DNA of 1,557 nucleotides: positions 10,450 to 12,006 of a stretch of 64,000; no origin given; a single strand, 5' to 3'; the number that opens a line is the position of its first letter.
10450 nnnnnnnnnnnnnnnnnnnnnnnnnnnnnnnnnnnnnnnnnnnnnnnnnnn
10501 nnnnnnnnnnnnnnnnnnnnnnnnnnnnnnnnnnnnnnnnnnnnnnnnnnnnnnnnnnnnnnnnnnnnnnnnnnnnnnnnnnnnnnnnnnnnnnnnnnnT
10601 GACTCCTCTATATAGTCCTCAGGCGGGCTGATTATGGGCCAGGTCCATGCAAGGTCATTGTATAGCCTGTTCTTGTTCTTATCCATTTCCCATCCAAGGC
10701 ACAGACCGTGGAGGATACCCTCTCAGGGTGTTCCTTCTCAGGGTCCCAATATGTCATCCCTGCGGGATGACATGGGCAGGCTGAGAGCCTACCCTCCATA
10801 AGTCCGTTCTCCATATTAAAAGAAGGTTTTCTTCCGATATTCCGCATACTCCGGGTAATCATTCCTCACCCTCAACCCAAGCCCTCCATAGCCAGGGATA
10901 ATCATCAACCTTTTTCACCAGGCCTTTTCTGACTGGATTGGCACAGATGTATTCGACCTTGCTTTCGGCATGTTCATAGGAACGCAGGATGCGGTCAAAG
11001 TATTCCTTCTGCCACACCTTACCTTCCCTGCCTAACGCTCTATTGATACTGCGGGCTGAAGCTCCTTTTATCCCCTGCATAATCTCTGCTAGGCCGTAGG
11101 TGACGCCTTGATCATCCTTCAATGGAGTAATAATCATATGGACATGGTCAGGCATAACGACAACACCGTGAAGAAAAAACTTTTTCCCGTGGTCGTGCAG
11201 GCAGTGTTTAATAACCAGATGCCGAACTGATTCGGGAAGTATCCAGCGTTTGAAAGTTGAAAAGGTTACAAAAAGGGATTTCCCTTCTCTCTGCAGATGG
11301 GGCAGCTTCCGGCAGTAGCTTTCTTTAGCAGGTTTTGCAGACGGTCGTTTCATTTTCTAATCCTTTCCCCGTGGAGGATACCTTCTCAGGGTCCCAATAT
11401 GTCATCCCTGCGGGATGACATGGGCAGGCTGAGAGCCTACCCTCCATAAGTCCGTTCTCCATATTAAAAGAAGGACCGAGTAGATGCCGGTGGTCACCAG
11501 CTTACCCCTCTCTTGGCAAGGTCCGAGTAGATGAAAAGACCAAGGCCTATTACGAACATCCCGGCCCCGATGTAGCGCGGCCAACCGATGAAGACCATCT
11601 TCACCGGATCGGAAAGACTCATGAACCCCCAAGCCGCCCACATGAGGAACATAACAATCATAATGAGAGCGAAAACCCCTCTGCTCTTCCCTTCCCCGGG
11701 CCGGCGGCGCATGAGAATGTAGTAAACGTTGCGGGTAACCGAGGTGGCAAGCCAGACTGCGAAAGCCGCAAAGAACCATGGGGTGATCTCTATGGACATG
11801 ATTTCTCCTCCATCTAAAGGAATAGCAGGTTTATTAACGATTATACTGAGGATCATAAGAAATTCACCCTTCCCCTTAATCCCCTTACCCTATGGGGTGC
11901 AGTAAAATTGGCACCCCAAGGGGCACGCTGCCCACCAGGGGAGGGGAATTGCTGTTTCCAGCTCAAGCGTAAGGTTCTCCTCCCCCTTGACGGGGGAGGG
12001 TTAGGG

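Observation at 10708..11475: RAYT flanked by identical 94-nt hairpin repeats: an apparently young REPtron-like unit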

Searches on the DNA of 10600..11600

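Call 10: search_rna_families(source=window, start=10600, end=11600, threshold=evalue, max_evalue=10, show_alignments=3)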
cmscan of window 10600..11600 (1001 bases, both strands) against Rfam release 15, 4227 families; matches with E-value up to 10: 6.
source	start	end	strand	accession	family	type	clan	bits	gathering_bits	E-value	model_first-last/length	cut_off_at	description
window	11163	11207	+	RF01170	snoU61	Gene; snRNA; snoRNA; CD-box;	CL00067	17.2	55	1.2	1-84/84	no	Small nucleolar RNA U61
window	10831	10931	+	RF00505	RydC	Gene; sRNA;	-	15.3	48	8.9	1-64/64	no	RydC RNA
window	10832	10861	-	RF03014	Transposase-1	Gene; sRNA;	-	14.2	42.8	8.6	20-47/59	no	Transposase-1 RNA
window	10749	10768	+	RF01687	Acido-Lenti-1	Gene; sRNA;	-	14.1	37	2.4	26-45/46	no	Acido-Lenti-1 RNA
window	10848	10912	-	RF01310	sR7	Gene; snRNA; snoRNA; CD-box;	-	13.5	37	2.9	1-57/57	no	Small nucleolar RNA sR7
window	11083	11141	-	RF01149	sR10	Gene; snRNA; snoRNA; CD-box;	-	10.8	45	7.6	1-54/54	no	Small nucleolar RNA sR10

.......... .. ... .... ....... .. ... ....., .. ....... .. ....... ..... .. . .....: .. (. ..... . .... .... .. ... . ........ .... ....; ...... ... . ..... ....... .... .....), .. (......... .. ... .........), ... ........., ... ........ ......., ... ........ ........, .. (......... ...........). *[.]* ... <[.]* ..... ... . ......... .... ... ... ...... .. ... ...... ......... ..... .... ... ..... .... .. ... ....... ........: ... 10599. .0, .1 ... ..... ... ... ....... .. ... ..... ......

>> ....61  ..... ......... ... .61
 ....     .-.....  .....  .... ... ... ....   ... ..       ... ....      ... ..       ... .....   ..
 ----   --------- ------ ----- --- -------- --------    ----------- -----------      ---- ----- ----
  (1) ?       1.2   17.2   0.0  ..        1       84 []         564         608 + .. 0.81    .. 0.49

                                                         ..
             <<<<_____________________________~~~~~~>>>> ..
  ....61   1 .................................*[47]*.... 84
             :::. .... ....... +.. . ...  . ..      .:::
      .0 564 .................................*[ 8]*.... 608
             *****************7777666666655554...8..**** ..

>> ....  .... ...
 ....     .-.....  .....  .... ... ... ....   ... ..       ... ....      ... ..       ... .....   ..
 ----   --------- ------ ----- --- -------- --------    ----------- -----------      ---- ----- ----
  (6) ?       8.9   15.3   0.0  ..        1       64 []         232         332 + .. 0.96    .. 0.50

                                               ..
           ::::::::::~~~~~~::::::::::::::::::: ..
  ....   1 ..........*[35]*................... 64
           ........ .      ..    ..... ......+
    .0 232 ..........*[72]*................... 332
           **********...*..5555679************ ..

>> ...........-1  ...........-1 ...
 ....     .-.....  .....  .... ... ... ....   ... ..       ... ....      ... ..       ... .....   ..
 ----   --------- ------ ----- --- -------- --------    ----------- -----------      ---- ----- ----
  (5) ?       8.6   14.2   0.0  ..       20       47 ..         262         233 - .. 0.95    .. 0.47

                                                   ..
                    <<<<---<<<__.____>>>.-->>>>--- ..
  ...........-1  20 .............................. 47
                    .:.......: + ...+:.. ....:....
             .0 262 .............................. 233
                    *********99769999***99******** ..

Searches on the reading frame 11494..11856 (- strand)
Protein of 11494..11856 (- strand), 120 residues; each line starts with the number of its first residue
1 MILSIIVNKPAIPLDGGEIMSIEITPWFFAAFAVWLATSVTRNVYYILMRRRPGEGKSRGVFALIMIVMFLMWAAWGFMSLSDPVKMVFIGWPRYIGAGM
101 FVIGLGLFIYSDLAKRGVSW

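Call 4: search_protein_families(library=pfam, proteins=[window:11494-11856:-], max_evalue=0.01)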
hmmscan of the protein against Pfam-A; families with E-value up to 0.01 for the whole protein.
window:11494-11856:- (120 aa): 0 families

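Call 31: find_encoding_contigs(protein=window:11497-11856:-, flank=3000, max_places=10)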
Protein window:11497-11856:- (120 aa): no gene with exactly this product is on record in the collection.
